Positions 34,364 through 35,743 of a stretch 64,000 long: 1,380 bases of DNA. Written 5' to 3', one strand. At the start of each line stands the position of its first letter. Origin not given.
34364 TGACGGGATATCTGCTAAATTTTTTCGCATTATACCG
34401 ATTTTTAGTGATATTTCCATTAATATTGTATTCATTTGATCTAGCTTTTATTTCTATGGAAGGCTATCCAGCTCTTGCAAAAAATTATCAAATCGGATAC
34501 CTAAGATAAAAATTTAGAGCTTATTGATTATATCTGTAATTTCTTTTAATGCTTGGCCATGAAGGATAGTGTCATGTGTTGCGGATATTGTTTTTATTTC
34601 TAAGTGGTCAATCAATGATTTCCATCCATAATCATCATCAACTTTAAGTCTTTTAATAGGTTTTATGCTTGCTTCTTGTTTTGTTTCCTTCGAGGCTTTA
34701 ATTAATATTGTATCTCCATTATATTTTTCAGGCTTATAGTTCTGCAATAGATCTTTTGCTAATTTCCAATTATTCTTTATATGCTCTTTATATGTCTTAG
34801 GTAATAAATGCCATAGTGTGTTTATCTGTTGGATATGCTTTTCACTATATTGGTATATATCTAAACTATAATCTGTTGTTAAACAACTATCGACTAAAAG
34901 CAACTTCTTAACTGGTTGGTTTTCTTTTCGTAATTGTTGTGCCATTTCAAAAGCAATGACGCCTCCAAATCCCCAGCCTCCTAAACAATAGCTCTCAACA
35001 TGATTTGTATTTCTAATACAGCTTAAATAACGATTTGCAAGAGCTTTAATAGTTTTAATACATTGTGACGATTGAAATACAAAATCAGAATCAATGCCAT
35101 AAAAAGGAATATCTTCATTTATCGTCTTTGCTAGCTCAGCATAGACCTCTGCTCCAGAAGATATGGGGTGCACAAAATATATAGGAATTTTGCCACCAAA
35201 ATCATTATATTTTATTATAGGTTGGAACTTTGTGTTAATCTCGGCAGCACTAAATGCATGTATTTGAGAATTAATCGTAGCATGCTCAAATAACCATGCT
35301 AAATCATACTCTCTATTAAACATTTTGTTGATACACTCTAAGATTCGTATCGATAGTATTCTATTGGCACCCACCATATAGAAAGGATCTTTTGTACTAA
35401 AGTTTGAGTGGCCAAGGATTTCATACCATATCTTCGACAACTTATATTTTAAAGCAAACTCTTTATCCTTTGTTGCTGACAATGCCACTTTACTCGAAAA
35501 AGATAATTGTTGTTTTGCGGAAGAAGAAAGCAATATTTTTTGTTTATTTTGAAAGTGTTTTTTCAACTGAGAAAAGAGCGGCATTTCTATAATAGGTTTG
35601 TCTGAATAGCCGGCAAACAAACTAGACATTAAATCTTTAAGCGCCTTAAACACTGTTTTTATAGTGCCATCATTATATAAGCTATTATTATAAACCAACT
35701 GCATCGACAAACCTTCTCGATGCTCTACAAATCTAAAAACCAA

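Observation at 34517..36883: NRPS ends in C5-T*-TE* with both active-site serines lost; the region is a decayed duplicate of the second NRPS's T-TE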

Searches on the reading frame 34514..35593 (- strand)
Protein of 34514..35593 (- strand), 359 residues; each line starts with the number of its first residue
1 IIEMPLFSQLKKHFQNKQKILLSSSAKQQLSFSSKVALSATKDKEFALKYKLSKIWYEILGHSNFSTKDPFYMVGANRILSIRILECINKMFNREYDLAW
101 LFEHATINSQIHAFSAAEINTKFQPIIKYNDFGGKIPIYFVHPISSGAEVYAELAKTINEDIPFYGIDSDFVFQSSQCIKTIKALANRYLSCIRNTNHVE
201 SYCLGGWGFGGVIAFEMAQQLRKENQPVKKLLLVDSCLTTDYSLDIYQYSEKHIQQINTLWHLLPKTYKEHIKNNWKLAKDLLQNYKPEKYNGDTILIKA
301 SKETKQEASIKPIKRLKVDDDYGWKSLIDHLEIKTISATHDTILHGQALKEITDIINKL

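Call 8: search_protein_families(library=pfam, proteins=[window:34514-35593:-], max_evalue=0.01)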
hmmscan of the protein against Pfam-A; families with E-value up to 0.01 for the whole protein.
window:34514-35593:- (359 aa): 3 families
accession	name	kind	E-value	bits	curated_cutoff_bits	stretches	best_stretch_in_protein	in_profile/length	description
PF00975.26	Thioesterase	-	3.1e-18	67.3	26.4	1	137-358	2-224/226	Thioesterase domain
PF00550.31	PP-binding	-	0.0012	19.5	20.8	1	52-111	3-64/67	Phosphopantetheine attachment site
PF00561.26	Abhydrolase_1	-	0.0048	17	25.8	1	137-243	2-108/245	alpha/beta hydrolase fold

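Call 15: find_homologous_proteins(query=window:34517-35506:-)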
Query seq(330 aa) (330 aa): 4 proteins with E <= 0.001 among 802 candidates.
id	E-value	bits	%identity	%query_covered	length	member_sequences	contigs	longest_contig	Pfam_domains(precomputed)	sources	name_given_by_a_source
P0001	5.4e-25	106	28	95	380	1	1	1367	PF00550.32,PF00975.27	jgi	-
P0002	1.3e-21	95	21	95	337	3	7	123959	PF00550.32,PF12697.14,PF00561.27,PF00975.27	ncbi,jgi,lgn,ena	jgi:thioesterase domain-containing protein/aryl carrier-like protein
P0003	1.3e-21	95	22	95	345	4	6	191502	PF00550.32,PF12697.14,PF00975.27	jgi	-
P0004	3.5e-21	94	32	57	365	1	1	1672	PF00550.32,PF00975.27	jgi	jgi:thioesterase domain-containing protein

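Call 16: find_related_loci(query=window:34514-35593:-, collection=genome_contigs, flank=10000)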
Query window:34514-35593:- (359 aa) in genome_contigs; peptide patterns used: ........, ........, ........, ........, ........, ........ (x = any residue, [..] = any of these).
599 stretches matched a pattern (row limit reached: there are more); 556 encode a relative of the query (tblastn E <= 1e-3); the best 80 are kept; 80 distinct loci.
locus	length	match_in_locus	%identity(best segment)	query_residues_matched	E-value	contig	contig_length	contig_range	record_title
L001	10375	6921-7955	31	47-358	2e-42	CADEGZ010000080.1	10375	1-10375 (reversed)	MAG: uncultured proteobacterium isolate Proteobacteria sp. RBC072 genome assembly, contig: MAG072_80, whole genome shotg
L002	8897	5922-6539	34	48-257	5e-39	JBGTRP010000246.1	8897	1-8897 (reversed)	MAG: Acanthopleuribacteraceae bacterium isolate WDNA12_bin.10.orig NODE_6468_length_8897_cov_0.574116, whole genome shot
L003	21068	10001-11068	27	48-358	1e-38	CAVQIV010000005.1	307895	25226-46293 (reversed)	MAG: Thermoanaerobaculaceae bacterium isolate MFD10043.bin.2.76 genome assembly, contig: contig_25881, whole genome shot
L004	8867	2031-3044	25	48-359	7e-36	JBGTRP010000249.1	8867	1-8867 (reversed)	MAG: Acanthopleuribacteraceae bacterium isolate WDNA12_bin.10.orig NODE_6503_length_8867_cov_0.559954, whole genome shot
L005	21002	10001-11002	27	48-351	2e-35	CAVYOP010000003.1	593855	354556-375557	MAG: uncultured Acidobacteriota bacterium isolate MFD09212.bin.2.143 genome assembly, contig: contig_23076, whole genome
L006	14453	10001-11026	25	47-359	2e-35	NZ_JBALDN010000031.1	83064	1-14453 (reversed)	MAG: Nostoc sp. isolate P2081 bin 11 NODE_292_length_83064_cov_157.636322, whole genome shotgun sequence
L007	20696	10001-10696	30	52-290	6e-35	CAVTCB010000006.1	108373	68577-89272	MAG: uncultured Gemmatimonadales bacterium isolate MFD02360.bin.2.2 genome assembly, contig: contig_15225, whole genome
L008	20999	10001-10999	28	52-354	8e-35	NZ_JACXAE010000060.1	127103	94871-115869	Iningainema tapete BLCC-T55 NODE_30_length_127103_cov_26.083322, whole genome shotgun sequence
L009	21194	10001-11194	24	3-344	8e-34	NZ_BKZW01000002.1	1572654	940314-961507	Dictyobacter vulcani strain W12 sequence2, whole genome shotgun sequence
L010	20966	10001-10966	28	31-357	1e-35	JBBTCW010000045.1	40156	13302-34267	MAG: Pseudomonadota bacterium isolate H52-bin001_1 H52_bin001_1_000000000045, whole genome shotgun sequence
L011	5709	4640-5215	32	47-239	7e-34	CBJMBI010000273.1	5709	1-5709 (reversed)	MAG TPA_asm: uncultured Ktedonobacterales bacterium isolate SRR27822709_binner12_Refined_16 genome assembly, contig: ERZ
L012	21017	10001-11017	23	47-351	2e-33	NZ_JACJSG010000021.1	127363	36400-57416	Anabaena azotica FACHB-119 contig21, whole genome shotgun sequence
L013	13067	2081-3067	26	47-345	2e-33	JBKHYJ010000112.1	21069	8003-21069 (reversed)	MAG: Blastocatellia bacterium isolate NC_bin.3.orig k127_248463, whole genome shotgun sequence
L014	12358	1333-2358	26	48-344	3e-33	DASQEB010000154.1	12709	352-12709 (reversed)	MAG TPA_asm: Thermoanaerobaculia bacterium isolate SMAG_U11742 k141_297311, whole genome shotgun sequence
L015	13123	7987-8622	30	48-251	2e-32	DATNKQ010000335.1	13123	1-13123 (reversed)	MAG TPA_asm: Thermoanaerobaculia bacterium isolate SMAG_U11429 k141_322416, whole genome shotgun sequence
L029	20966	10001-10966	25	48-344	7e-31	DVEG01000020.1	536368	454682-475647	MAG TPA_asm: Oscillatoriaceae cyanobacterium M7585_C2015_266 k141_356184_length_536368_cov_75.1390, whole genome shotgun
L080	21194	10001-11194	24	1-345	6e-28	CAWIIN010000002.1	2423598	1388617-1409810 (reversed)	MAG: uncultured Acidobacteriota bacterium isolate MFD04944.bin.1.209 genome assembly, contig: contig_24086, whole genome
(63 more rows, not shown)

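Call 35: search_protein_families(library=pfam, proteins=[L001:3912-8015:+, L010:4034-11002:+, L001:2456-3868:+, L001:8108-8776:+, L001:8816-10189:-, L001:1417-2424:+], max_evalue=0.0001)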
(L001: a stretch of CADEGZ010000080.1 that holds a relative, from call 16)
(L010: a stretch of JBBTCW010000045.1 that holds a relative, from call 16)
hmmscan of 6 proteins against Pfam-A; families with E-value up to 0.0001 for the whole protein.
L001:3912-8015:+ (1367 aa): 7 families
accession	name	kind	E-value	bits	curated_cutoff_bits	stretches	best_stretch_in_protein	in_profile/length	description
PF00501.34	AMP-binding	-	3.2e-70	237.3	29.9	1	484-836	1-384/384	AMP-binding enzyme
PF00668.25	Condensation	-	4.1e-69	233.9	30.6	1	11-464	3-456/456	Condensation domain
PF00975.26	Thioesterase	-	8.8e-28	98.5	26.4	1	1121-1349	2-225/226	Thioesterase domain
PF00550.31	PP-binding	-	1.8e-09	38.1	20.8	1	1008-1069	2-65/67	Phosphopantetheine attachment site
PF00561.26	Abhydrolase_1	-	1.7e-08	34.9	25.8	1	1121-1220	2-102/245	alpha/beta hydrolase fold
PF13193.12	AMP-binding_C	-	2.2e-07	32.2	24.5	1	895-978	1-76/76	AMP-binding enzyme C-terminal domain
PF12697.13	Abhydrolase_6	-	2.3e-05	25.6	26.3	1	1122-1249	1-121/217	Alpha/beta hydrolase family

L010:4034-11002:+ (2322 aa): 7 families
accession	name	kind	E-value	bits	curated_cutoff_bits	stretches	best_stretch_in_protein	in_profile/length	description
PF00501.34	AMP-binding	-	1.2e-149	498.7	29.9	2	26-388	1-384/384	AMP-binding enzyme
PF00668.25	Condensation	-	1.4e-37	129.9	30.6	1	666-1064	32-435/456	Condensation domain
PF00550.31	PP-binding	-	7.8e-30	103.4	20.8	2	548-608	2-64/67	Phosphopantetheine attachment site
PF00975.26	Thioesterase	-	2.6e-25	90.4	26.4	1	2095-2311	2-223/226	Thioesterase domain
PF13193.12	AMP-binding_C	-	3.1e-16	60.5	24.5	1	444-518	1-76/76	AMP-binding enzyme C-terminal domain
PF00561.26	Abhydrolase_1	-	1.9e-09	38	25.8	1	2095-2218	2-126/245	alpha/beta hydrolase fold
PF12697.13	Abhydrolase_6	-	3.9e-05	24.9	26.3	1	2096-2246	1-148/217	Alpha/beta hydrolase family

L001:2456-3868:+ (470 aa): 1 family
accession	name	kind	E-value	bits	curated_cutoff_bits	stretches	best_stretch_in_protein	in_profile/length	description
PF02028.23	BCCT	-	5.6e-06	25.5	27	1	69-344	78-351/485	BCCT, betaine/carnitine/choline family transporter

L001:8108-8776:+ (222 aa): 3 families
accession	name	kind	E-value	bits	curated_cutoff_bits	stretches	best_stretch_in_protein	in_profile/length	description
PF00583.31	Acetyltransf_1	-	4.3e-11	43.5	20.7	1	99-197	18-116/116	Acetyltransferase (GNAT) family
PF13673.13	Acetyltransf_10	-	1.6e-08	35.1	23.6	1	101-198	18-108/128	Acetyltransferase (GNAT) domain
PF13508.13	Acetyltransf_7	-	1.4e-07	32.2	27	1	119-198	6-83/84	Acetyltransferase (GNAT) domain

L001:8816-10189:- (457 aa): 1 family
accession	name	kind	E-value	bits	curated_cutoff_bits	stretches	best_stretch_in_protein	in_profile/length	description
PF00067.27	p450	-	1.5e-71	242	22.8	1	45-434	27-442/462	Cytochrome P450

L001:1417-2424:+ (335 aa): 0 families

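Call 47: search_solved_structures(query=window:34517-35458:-, max_evalue=0.001, show_alignments=2)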
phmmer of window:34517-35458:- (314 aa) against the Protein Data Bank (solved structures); distinct sequences matched with E-value up to 0.001: 29.
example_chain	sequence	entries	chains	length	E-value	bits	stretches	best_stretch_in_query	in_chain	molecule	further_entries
4zxh_A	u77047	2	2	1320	1.3e-16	64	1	7-191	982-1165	ABBFA_003403 | Tyrocidine synthetase 3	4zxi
7r0x_A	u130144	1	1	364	7.9e-12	48.3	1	94-191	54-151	Polyketide synthase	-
6ojc_A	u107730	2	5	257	8.1e-12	48.2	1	93-191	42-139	NocB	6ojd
7mhd_A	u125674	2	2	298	1.6e-10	43.9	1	80-184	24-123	Fatty acid synthase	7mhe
7dxo_A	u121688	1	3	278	1.8e-10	43.8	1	84-190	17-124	Non-ribosomal peptide synthetase 4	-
7crn_A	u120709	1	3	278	1.8e-10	43.8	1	84-190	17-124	Non-ribosomal peptide synthetase 4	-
4z49_A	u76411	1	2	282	1.8e-10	43.8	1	88-184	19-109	Fatty acid synthase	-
2px6_A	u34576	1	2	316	1.9e-10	43.7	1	79-184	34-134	Thioesterase domain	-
3tjm_A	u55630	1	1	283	2.1e-10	43.6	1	88-184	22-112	Fatty acid synthase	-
1xkt_A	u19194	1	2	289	2.6e-10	43.3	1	82-184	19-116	fatty acid synthase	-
9b80_A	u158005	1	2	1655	9.5e-09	38.2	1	79-184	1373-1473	Fatty acid synthase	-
8eyi_E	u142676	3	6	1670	9.7e-09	38.1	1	79-184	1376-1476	Fatty acid synthase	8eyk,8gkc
8vf7_A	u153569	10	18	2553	2.2e-08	36.9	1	79-184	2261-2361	Fatty acid synthase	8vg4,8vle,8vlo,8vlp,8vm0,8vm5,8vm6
8vf7_B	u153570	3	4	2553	2.2e-08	36.9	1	79-184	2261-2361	Fatty acid synthase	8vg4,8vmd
2vz8_A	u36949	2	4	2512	4.5e-08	35.9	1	69-180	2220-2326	FATTY ACID SYNTHASE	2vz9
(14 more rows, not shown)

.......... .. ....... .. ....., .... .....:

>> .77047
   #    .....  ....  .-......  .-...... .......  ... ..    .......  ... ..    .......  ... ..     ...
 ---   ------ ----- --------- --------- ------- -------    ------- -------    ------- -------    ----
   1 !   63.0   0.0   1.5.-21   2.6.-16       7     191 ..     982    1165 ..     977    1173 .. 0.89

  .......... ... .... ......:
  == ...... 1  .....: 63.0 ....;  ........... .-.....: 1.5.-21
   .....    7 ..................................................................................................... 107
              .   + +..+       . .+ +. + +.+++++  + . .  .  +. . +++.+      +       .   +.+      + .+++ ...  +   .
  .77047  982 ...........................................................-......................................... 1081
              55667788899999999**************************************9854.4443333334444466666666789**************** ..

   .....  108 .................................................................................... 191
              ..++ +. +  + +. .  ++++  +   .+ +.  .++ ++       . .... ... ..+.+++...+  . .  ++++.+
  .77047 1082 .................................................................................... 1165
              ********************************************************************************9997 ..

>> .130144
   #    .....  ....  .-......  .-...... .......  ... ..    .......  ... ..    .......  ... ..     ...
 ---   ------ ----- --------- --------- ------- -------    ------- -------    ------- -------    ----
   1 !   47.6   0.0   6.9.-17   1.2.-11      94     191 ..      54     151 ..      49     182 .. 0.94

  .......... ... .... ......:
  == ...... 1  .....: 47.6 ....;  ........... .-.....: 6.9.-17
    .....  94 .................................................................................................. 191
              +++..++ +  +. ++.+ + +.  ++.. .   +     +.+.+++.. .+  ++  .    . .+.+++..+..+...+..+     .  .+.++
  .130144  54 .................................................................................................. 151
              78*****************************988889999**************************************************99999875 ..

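Call 53: predict_structure(alignment_id=A1)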
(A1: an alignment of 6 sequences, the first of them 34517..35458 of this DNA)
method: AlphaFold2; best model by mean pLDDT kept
length: 314 residues; sequences in the alignment: 6
mean_pLDDT: 77.9   pTM: 0.80
mean pLDDT of the five models: 77.9, 77.4, 74.6, 74.5, 73.3
residues with pLDDT >= 90: 68; 70-90: 172; 50-70: 39; < 50: 35
segments of 3 or more residues with pLDDT < 50: 197-213, 259-276
pLDDT, mean of each block of 10 residues (from residue 1): 88 89 86 81 87 84 90 69 79 81 72 87 66 77 87 79 90 93 91 60 46 59 73 79 91 73 37 57 90 81 89 87
secondary structure, 60 per line:
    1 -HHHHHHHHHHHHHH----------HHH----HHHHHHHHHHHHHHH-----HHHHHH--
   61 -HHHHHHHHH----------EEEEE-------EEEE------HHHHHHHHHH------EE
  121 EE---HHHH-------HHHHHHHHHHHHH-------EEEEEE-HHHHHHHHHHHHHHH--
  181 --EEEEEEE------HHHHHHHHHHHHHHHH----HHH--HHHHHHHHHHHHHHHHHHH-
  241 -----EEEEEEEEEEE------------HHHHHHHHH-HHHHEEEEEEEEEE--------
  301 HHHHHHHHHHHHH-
elements in order: H2-15 H33-47 H53-58 H62-70 E81-85 E93-96 H103-112 E119-122 H126-129 H137-149 E157-162 H164-178 E183-189 H196-211 H221-239 E246-256 H269-277 H279-282 E283-292 H301-313
